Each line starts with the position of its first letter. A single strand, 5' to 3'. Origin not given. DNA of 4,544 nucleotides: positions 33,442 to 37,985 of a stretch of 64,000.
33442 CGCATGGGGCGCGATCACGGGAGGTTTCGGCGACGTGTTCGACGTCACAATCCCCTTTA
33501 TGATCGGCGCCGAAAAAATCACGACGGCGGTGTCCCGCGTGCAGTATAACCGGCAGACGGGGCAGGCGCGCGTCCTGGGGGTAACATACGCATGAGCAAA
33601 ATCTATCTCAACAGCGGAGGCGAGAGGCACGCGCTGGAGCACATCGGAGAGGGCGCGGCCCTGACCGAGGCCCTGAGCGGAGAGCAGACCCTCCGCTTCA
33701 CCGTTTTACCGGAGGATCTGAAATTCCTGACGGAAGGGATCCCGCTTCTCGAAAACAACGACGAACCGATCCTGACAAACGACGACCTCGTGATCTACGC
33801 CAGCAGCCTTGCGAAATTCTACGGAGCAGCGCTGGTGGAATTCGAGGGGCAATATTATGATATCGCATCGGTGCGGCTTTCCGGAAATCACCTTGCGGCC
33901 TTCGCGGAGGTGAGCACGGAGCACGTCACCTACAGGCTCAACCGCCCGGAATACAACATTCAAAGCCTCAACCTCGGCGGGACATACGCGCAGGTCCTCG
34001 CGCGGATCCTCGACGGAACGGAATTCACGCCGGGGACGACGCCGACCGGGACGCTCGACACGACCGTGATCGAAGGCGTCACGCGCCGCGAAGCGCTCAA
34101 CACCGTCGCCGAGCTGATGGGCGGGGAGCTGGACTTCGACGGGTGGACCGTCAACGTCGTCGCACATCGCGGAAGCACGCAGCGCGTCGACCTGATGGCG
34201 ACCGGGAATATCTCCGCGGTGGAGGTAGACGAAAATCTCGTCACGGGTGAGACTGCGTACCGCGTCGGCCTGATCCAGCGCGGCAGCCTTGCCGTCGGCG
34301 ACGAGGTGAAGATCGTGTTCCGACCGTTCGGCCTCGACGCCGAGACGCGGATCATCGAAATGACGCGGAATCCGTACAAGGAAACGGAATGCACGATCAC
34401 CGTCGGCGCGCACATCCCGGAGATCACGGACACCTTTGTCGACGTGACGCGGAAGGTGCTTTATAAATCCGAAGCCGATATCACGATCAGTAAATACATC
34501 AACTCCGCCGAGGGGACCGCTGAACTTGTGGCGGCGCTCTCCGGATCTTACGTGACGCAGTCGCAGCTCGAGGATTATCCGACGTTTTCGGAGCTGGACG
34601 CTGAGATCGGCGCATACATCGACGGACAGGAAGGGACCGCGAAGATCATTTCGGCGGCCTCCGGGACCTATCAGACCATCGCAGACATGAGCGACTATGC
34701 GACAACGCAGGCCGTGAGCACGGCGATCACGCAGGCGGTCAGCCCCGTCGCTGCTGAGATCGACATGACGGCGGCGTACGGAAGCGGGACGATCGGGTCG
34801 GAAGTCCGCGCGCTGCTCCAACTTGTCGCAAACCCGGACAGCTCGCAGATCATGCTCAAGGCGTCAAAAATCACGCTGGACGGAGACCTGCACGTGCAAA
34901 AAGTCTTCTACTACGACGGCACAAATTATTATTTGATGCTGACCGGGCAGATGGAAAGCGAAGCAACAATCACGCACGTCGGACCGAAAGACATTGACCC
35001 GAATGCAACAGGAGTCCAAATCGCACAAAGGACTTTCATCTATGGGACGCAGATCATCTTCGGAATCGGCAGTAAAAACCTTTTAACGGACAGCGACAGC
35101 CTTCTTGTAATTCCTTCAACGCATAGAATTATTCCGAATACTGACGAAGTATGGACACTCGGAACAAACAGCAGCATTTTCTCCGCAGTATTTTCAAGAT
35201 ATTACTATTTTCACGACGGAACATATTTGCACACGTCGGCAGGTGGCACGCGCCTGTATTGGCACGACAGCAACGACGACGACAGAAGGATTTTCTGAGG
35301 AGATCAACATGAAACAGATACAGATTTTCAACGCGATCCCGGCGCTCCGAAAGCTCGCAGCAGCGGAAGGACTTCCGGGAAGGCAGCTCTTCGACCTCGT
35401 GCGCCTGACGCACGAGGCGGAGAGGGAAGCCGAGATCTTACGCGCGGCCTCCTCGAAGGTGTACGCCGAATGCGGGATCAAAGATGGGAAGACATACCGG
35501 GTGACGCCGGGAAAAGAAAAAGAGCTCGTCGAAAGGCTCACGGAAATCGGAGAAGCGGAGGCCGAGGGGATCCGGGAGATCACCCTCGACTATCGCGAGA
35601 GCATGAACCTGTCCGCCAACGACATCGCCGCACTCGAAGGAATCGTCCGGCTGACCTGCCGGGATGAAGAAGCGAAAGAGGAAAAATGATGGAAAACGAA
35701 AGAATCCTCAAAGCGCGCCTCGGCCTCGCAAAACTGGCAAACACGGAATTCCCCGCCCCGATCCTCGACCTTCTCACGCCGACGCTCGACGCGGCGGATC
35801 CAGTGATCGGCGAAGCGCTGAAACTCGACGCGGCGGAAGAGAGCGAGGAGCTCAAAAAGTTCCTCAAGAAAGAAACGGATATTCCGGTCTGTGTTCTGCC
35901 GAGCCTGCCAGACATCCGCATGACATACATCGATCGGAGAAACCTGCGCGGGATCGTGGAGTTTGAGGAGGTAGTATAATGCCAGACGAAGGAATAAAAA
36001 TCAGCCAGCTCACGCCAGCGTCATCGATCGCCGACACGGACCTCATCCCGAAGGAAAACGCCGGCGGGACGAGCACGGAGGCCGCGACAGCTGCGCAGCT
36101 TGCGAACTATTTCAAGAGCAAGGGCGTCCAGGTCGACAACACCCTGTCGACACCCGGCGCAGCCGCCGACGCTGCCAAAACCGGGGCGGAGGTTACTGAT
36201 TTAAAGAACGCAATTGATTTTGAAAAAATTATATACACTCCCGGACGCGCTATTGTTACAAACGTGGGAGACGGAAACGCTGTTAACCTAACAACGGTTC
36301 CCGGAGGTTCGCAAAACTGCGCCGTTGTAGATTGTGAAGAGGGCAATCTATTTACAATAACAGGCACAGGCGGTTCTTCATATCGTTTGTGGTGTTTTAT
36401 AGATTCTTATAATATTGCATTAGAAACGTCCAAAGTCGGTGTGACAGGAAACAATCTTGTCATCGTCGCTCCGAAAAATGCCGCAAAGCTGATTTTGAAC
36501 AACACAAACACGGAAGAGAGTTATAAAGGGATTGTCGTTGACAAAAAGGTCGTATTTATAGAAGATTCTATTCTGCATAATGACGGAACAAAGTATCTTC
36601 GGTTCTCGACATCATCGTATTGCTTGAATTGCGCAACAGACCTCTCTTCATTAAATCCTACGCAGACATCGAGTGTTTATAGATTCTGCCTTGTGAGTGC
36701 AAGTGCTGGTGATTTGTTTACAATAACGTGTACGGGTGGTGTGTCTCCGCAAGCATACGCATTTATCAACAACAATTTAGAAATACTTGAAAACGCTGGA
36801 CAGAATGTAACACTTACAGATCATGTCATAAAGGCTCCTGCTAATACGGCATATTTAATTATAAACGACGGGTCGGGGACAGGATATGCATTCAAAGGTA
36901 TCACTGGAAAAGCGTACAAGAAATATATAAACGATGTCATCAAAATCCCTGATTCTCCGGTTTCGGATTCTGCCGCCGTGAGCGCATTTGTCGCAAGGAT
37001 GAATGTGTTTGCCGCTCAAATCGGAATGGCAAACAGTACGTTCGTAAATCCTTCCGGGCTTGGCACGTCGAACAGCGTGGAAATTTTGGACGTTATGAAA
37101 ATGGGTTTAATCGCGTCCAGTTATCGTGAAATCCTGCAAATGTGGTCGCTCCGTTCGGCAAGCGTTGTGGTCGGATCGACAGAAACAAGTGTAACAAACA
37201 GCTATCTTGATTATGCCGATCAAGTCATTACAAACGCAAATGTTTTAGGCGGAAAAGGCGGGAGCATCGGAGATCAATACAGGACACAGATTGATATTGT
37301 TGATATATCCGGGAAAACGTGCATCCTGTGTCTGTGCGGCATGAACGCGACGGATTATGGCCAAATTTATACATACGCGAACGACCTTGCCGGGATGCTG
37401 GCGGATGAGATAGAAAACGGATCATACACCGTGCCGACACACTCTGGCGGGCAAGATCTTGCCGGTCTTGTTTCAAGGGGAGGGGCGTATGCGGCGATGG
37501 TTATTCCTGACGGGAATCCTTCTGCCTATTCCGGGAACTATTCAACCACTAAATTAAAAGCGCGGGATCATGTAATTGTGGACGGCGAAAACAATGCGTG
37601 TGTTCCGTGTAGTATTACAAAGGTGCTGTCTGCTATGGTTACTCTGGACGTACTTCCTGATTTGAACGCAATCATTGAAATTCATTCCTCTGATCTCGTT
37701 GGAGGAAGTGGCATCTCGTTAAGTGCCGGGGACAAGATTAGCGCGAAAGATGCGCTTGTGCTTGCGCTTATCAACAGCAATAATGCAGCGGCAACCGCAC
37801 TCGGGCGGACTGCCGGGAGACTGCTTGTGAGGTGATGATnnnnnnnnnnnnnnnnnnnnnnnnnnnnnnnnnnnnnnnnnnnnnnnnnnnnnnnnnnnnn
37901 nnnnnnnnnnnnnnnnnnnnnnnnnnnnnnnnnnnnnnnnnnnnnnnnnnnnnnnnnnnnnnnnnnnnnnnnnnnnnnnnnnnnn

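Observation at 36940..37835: Apparently circularly permuted S11 DD-carboxypeptidase domain at the tip of a tail fibre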

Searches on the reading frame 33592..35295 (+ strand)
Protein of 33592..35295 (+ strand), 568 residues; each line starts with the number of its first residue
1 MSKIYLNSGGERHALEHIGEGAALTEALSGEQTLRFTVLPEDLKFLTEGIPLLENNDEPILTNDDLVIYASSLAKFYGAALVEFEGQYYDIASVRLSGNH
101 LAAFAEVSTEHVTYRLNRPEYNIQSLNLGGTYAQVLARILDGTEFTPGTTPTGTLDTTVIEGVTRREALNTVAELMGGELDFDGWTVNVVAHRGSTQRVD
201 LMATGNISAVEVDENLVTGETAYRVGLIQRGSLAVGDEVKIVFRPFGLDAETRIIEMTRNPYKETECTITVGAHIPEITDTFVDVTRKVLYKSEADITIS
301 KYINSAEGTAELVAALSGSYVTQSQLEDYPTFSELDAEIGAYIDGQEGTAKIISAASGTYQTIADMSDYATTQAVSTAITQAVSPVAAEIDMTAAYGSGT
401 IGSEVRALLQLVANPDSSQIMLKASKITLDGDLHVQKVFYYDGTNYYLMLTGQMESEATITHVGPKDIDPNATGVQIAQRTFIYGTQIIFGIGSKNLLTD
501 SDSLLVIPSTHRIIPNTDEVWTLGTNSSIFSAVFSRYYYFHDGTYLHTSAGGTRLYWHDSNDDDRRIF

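Call 3: search_protein_families(library=pfam, proteins=[window:33592-35295:+], max_evalue=10)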
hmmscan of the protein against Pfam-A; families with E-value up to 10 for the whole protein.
window:33592-35295:+ (568 aa): 1 family
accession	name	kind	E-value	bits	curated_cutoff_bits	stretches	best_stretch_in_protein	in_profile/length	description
PF06605.17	Prophage_tail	-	9.1e-11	42.3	31.3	2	231-283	196-248/250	Prophage endopeptidase tail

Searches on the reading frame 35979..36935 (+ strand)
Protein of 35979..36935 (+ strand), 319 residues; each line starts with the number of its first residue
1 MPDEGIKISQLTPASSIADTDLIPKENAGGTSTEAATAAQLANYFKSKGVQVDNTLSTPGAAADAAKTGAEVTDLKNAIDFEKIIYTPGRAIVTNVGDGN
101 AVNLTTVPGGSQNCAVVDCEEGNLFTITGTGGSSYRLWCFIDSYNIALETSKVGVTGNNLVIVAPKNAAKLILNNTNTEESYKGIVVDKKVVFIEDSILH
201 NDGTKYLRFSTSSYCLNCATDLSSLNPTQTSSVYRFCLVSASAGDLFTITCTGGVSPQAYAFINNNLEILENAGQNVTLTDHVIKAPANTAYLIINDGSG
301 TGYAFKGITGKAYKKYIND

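Call 77: search_dna_similar(query=window:35979-36935:+, collection=phages, mode=protein, max_evalue=0.001, max_rows=25)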
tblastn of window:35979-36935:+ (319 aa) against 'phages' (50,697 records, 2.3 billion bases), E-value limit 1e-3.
Records with a match: 4; places in all: 4; records where one place covers at least 80% of the query: 0.
Best place of each record, by identity: <60% 4.
By first word of the organism name: Bacteroides 4.
By host as written in the record: Bacteroides intestinalis DSM 108646 2; Bacteroides intestinalis APC919/174 2.
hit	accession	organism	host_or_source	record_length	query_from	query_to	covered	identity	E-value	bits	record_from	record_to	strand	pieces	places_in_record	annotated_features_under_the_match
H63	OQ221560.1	Bacteroides phage PhiCrAssBcn25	Bacteroides intestinalis DSM 108646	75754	99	174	24%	38.2%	2e-5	52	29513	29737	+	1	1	hyaluronidase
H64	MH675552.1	Bacteroides phage crAss001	Bacteroides intestinalis APC919/174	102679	99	174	24%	38.2%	2e-5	52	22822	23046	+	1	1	hyaluronidase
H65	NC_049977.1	Bacteroides phage crAss001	Bacteroides intestinalis APC919/174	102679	99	174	24%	38.2%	2e-5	52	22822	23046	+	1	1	structural protein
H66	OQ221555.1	Bacteroides phage PhiCrAssBcn20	Bacteroides intestinalis DSM 108646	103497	99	174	24%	38.2%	2e-5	52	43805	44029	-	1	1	hyaluronidase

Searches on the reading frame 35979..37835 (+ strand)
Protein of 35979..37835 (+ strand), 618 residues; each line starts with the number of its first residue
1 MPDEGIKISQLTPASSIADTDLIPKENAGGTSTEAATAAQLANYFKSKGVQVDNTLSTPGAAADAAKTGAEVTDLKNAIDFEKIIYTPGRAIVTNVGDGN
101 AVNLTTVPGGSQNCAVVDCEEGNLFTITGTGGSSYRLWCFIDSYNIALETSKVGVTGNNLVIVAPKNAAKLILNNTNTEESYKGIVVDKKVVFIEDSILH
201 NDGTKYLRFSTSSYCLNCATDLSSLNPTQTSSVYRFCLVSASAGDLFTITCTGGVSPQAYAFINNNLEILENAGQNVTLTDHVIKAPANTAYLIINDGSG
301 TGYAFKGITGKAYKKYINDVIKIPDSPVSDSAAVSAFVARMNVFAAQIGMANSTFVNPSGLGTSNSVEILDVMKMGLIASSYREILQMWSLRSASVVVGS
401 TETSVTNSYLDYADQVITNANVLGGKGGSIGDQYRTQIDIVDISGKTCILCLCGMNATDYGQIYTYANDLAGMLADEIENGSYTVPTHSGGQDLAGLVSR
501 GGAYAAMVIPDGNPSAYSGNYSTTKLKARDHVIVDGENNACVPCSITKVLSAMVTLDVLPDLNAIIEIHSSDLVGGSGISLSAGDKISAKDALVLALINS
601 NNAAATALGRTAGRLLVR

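Call 3: search_protein_families(library=pfam, proteins=[window:35979-37832:+], max_evalue=10)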
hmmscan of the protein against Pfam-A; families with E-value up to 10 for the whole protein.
window:35979-37832:+ (618 aa): 2 families
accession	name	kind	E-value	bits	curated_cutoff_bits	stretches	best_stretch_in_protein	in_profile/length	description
PF00768.25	Peptidase_S11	-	3.2e-10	40.3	27.6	2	335-395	120-179/239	D-alanyl-D-alanine carboxypeptidase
PF13354.11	Beta-lactamase2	-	0.00049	19.9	22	1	540-613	20-99/214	Beta-lactamase enzyme family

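Call 4: search_solved_structures(query=window:35979-37832:+, max_evalue=10, show_alignments=4)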
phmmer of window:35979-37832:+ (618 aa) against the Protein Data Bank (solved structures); distinct sequences matched with E-value up to 10: 12.
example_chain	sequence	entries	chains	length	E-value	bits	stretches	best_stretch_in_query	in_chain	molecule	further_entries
6muq_A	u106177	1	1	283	1.2e-09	40.7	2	532-609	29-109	Murein-DD-endopeptidase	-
6azi_A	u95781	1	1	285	4.7e-08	35.5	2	540-609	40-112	D-alanyl-D-alanine endopeptidase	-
3mfd_A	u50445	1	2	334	0.00071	21.7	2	544-613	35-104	D-alanyl-D-alanine carboxypeptidase dacB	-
6f4c_B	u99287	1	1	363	0.015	17.3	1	352-470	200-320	alpha-galactosidase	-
2zkd_A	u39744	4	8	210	0.078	14.9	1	465-512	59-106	E3 ubiquitin-protein ligase UHRF1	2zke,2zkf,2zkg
3f8j_B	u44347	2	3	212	0.1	14.6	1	465-512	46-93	E3 ubiquitin-protein ligase UHRF1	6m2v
2zo0_B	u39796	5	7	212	0.11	14.5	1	465-512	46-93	E3 ubiquitin-protein ligase UHRF1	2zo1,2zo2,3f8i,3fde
4k91_A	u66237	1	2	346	0.15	14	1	532-610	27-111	D-ala-D-ala-carboxypeptidase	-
2qo5_A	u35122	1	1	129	0.27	13.2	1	55-128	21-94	Liver-basic fatty acid binding protein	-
12dl_BA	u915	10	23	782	0.55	12.1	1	465-509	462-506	E3 ubiquitin-protein ligase UHRF1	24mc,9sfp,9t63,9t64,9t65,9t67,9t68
2qo4_A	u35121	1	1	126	0.94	11.4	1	55-124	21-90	Liver-basic fatty acid binding protein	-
1uas_A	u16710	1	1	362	1.1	11.2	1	357-430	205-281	alpha-galactosidase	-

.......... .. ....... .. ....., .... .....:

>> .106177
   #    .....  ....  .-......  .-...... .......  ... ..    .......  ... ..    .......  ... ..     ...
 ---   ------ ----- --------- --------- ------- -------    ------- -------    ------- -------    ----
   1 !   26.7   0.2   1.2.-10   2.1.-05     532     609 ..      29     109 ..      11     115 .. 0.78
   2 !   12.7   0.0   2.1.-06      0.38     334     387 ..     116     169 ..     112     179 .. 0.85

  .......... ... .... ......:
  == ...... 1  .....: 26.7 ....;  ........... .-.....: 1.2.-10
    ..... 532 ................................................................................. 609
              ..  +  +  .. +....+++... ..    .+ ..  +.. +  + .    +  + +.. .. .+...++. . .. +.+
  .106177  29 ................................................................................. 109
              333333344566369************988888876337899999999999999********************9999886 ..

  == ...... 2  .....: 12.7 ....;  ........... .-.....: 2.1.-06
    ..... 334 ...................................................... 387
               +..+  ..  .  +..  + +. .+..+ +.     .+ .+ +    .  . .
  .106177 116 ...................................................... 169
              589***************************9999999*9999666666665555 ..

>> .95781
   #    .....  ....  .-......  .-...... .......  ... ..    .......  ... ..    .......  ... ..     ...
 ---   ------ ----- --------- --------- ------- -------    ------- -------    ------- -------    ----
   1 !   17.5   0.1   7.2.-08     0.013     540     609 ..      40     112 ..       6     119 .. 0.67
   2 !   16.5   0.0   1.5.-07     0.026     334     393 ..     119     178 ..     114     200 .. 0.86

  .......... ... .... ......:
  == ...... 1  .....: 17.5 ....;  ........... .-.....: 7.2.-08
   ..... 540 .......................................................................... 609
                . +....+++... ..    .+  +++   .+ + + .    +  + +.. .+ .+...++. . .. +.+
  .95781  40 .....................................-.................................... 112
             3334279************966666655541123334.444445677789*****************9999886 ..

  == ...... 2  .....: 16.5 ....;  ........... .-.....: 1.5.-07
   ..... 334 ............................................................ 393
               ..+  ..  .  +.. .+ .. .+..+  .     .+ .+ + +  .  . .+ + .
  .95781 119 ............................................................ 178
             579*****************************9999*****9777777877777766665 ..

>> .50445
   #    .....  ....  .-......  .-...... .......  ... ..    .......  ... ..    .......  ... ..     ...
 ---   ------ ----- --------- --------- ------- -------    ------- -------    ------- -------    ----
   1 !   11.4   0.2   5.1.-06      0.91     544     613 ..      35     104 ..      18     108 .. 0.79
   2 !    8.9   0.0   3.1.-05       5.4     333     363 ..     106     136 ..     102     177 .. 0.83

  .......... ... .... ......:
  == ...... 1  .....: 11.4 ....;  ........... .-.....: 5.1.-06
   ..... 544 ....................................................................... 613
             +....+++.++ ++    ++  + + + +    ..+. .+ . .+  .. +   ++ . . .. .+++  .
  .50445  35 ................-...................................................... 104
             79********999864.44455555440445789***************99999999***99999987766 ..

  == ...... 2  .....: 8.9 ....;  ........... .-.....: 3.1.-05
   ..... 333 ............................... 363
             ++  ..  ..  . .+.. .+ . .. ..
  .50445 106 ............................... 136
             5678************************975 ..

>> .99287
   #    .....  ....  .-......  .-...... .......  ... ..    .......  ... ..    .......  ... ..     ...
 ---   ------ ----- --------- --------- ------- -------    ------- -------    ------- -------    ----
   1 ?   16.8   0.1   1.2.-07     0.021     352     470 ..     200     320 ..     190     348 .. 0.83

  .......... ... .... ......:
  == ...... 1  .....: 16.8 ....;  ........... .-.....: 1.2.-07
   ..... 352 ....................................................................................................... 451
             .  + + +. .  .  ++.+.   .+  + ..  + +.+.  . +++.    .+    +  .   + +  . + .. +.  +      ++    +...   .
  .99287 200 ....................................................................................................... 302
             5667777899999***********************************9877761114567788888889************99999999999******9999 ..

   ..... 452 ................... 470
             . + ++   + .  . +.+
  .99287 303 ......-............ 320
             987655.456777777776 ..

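Call 28: search_protein_families(library=ncbifam, proteins=[window:35979-37832:+], max_evalue=1)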
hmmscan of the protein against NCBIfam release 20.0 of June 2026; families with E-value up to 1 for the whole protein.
window:35979-37832:+ (618 aa): 2 families
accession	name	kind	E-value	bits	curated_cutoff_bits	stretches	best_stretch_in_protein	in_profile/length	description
NF008668.0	PRK11669.1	equivalog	1.5e-14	53.8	294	2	530-609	54-136/316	D-alanyl-D-alanine endopeptidase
NF038258.2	PBP4_Staph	exception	2.7e-05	23.2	500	1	332-361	145-174/366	penicillin-binding protein PBP4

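Call 29: search_protein_families(library=phrogs, proteins=[window:35979-37832:+], max_evalue=0.01)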
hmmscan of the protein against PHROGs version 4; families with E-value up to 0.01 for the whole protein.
window:35979-37832:+ (618 aa): 1 family
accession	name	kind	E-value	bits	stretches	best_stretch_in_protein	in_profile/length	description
phrog_5304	-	other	4.7e-06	26.5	1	335-393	137-197/386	peptidase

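Call 52: find_encoding_contigs(protein=window:35979-37835:+, flank=3000, max_places=4)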
Protein window:35979-37835:+ (618 aa): 9 contigs read that carry it; 4 places shown.
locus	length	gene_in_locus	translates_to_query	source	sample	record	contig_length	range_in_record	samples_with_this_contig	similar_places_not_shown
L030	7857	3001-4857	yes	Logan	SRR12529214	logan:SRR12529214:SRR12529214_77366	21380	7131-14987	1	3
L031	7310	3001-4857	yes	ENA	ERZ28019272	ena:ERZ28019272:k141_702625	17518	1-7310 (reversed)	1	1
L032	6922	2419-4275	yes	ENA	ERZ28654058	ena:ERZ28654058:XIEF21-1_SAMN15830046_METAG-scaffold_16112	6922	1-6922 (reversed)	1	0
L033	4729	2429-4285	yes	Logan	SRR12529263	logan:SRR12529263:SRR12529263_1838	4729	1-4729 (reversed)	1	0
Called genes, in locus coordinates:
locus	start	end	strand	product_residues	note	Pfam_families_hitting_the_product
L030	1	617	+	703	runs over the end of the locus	-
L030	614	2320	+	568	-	PF06605:Prophage_tail (faint)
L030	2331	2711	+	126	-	-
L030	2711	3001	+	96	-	-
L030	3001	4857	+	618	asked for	PF00768:Peptidase_S11 (faint)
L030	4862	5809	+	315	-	-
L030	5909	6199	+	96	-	-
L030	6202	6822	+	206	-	PF01551:Peptidase_M23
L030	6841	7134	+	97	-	-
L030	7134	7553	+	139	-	-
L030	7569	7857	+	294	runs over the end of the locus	-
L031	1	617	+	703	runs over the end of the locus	-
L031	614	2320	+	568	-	PF06605:Prophage_tail (faint)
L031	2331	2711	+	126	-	-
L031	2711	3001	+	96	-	-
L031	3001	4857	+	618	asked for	PF00768:Peptidase_S11 (faint)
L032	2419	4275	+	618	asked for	PF00768:Peptidase_S11 (faint)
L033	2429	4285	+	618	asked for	PF00768:Peptidase_S11 (faint)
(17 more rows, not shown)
